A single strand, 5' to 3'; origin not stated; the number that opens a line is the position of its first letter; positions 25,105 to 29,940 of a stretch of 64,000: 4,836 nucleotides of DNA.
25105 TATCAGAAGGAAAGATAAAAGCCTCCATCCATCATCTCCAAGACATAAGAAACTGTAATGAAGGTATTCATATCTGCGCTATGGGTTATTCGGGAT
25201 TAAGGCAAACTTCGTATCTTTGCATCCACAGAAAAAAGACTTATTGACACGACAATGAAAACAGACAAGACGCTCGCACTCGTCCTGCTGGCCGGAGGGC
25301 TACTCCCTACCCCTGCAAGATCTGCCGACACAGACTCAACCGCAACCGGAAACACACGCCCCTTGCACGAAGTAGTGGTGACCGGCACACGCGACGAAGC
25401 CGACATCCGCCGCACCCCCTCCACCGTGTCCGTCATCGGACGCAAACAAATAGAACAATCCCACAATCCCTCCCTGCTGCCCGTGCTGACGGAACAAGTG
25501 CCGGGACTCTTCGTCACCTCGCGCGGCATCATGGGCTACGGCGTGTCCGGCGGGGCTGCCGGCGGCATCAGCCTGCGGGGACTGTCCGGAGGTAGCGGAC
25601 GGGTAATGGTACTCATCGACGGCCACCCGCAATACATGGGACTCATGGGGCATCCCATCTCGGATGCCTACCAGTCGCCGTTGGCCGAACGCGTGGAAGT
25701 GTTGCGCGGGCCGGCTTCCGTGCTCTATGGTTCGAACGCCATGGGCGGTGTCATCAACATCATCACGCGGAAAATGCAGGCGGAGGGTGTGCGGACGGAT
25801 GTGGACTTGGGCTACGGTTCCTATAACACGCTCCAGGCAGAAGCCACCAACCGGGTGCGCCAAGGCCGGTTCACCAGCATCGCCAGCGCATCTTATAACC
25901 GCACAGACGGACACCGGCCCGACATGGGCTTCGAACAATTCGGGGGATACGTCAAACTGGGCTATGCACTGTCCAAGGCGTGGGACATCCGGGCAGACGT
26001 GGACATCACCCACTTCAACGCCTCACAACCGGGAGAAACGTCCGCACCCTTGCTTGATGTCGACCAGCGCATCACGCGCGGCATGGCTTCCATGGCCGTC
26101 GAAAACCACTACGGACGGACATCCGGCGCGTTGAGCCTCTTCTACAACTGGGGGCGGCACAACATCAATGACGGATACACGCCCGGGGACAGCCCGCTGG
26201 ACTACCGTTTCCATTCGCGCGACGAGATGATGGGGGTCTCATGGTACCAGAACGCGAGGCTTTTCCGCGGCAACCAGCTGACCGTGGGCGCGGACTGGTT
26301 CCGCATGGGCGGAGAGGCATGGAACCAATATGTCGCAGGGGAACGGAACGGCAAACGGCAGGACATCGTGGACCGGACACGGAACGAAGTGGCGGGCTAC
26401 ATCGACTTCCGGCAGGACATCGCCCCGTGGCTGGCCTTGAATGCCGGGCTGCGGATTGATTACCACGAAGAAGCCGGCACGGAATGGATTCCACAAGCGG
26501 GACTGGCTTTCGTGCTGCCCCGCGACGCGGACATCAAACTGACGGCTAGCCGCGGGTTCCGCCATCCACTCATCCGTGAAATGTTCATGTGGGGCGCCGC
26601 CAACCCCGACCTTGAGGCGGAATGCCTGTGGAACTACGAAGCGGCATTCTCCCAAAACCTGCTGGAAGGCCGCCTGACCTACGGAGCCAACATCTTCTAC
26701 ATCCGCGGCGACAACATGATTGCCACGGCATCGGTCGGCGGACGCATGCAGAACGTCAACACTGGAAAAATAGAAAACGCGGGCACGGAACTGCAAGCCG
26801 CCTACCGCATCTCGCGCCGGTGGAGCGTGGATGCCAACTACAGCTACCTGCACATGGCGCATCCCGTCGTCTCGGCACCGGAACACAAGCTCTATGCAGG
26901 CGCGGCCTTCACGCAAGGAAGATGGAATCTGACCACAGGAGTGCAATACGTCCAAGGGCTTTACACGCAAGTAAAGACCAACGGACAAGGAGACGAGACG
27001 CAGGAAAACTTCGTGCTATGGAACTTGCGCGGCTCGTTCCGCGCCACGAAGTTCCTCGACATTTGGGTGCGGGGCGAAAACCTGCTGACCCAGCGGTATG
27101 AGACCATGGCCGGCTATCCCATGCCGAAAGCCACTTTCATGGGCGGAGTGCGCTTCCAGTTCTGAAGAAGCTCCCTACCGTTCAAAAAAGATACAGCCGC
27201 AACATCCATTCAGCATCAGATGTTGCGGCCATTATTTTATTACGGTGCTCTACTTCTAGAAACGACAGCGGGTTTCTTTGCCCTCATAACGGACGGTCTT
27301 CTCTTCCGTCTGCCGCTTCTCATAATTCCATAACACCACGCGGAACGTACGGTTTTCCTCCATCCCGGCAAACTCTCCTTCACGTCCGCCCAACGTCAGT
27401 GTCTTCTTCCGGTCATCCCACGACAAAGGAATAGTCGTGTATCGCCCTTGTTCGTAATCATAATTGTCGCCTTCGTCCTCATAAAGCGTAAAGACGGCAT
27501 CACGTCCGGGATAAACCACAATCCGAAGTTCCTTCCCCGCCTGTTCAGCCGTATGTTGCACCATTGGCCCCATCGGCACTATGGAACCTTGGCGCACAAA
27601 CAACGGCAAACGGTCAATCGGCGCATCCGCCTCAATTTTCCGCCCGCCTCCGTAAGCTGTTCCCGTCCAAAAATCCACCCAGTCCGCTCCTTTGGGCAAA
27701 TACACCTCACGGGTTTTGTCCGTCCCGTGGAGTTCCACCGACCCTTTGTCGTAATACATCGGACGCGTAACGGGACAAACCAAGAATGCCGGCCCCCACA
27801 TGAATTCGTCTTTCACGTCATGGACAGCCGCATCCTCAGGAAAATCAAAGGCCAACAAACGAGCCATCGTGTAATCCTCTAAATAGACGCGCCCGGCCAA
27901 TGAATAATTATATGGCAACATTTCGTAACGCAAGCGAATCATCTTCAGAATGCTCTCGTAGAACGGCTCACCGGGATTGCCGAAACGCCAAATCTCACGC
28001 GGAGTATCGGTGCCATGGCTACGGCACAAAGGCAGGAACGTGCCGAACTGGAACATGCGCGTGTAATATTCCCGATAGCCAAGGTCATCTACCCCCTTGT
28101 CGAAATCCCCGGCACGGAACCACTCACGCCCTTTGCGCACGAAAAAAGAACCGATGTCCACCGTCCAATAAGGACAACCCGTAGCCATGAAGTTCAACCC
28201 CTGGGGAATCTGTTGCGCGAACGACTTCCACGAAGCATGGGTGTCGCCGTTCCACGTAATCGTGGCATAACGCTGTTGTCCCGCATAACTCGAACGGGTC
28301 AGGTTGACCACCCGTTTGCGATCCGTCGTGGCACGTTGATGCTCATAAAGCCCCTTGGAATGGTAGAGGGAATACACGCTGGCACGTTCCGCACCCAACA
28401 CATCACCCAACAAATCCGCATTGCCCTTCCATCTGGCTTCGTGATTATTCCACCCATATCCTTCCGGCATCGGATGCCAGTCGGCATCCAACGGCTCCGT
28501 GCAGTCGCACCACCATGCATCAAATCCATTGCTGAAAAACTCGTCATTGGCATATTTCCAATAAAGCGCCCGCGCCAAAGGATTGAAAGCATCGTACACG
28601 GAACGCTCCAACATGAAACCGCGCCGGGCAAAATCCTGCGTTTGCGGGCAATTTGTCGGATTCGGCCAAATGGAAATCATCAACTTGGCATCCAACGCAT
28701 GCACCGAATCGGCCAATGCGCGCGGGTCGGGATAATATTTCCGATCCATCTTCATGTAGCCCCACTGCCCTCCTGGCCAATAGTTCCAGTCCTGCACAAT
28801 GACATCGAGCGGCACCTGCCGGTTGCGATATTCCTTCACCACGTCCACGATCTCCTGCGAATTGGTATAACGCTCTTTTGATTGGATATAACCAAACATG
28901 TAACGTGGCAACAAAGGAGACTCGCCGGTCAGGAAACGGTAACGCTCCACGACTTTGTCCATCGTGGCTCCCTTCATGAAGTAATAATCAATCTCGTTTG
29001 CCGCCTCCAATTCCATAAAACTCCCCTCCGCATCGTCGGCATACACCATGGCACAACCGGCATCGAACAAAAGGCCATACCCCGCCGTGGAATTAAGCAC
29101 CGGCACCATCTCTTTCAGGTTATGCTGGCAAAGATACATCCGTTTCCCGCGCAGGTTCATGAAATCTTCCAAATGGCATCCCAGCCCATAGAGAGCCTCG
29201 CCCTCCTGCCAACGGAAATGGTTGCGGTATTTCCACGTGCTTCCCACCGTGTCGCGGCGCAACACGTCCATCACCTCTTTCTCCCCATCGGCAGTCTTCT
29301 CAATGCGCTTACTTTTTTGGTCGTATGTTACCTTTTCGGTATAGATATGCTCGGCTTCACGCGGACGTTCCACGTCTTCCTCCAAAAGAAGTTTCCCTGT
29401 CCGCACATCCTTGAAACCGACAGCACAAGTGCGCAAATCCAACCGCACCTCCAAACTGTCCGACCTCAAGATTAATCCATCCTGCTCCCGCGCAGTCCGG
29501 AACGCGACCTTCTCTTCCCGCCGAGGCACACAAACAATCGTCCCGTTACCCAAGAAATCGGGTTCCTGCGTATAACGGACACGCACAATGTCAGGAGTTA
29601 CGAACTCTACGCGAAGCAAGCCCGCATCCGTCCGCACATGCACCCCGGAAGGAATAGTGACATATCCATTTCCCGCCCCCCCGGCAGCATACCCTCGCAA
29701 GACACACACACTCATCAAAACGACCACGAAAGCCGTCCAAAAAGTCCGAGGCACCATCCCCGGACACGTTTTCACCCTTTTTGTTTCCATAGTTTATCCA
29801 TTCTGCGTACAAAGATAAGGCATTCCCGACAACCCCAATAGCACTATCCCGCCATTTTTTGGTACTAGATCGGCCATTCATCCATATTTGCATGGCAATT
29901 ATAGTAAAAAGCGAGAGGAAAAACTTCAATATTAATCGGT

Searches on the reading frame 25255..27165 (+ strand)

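Call 60: search_protein_families(library=pfam, proteins=[window:25255-27165:+], max_evalue=0.00001)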
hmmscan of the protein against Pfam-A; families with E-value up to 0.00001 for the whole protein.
window:25255-27165:+ (636 aa): 3 families
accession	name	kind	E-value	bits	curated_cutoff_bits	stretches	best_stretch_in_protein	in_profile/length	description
PF00593.30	TonB_dep_Rec_b-barrel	-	8.8e-34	118.5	27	1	226-610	21-436/436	TonB dependent receptor-like, beta-barrel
PF07715.20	Plug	-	1.7e-22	80.4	23.9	1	51-166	2-107/107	TonB-dependent Receptor Plug Domain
PF14905.12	OMP_b-brl_3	-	5e-06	26.3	27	0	449-614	209-377/408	Outer membrane protein beta-barrel family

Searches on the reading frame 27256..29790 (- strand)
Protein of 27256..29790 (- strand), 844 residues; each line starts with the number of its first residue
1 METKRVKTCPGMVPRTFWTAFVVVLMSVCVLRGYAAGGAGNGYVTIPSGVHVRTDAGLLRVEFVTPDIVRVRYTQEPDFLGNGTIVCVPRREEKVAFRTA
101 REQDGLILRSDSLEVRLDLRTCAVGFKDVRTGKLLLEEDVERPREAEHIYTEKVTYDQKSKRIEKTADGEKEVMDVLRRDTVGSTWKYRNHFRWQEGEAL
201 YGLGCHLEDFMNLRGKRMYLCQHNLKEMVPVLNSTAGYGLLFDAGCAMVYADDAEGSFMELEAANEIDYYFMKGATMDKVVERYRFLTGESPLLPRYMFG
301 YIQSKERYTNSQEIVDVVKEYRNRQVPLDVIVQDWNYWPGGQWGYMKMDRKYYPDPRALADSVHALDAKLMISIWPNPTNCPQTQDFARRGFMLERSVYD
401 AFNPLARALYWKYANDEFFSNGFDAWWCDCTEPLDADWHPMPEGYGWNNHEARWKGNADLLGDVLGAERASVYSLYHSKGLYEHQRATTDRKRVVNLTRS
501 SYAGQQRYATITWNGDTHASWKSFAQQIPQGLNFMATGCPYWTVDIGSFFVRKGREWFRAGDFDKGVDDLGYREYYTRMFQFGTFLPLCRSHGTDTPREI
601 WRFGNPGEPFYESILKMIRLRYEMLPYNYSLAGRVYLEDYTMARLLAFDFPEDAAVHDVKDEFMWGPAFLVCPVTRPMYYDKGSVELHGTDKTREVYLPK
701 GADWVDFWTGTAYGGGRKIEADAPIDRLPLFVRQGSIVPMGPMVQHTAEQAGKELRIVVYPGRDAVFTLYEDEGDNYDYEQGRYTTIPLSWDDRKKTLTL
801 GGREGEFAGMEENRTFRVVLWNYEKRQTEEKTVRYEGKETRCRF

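Call 60: search_protein_families(library=pfam, proteins=[window:27256-29790:-], max_evalue=0.00001)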
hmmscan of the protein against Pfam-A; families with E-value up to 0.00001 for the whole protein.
window:27256-29790:- (844 aa): 4 families
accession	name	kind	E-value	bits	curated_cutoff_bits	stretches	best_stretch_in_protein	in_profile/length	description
PF01055.32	Glyco_hydro_31_2nd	-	1.2e-82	278.4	23.5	1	292-631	2-328/328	Glycosyl hydrolases family 31 TIM-barrel domain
PF21365.3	Glyco_hydro_31_3rd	-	2.1e-27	95.8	24.4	1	640-738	2-87/87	Glycosyl hydrolase family 31 C-terminal domain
PF17137.9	DUF5110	-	1.3e-21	76.8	27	1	754-820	1-68/71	Domain of unknown function (DUF5110)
PF13802.12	Gal_mutarotas_2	-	1.8e-09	38.6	27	1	59-242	2-175/184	Glycosyl hydrolase 31 N-terminal galactose mutarotase-like domain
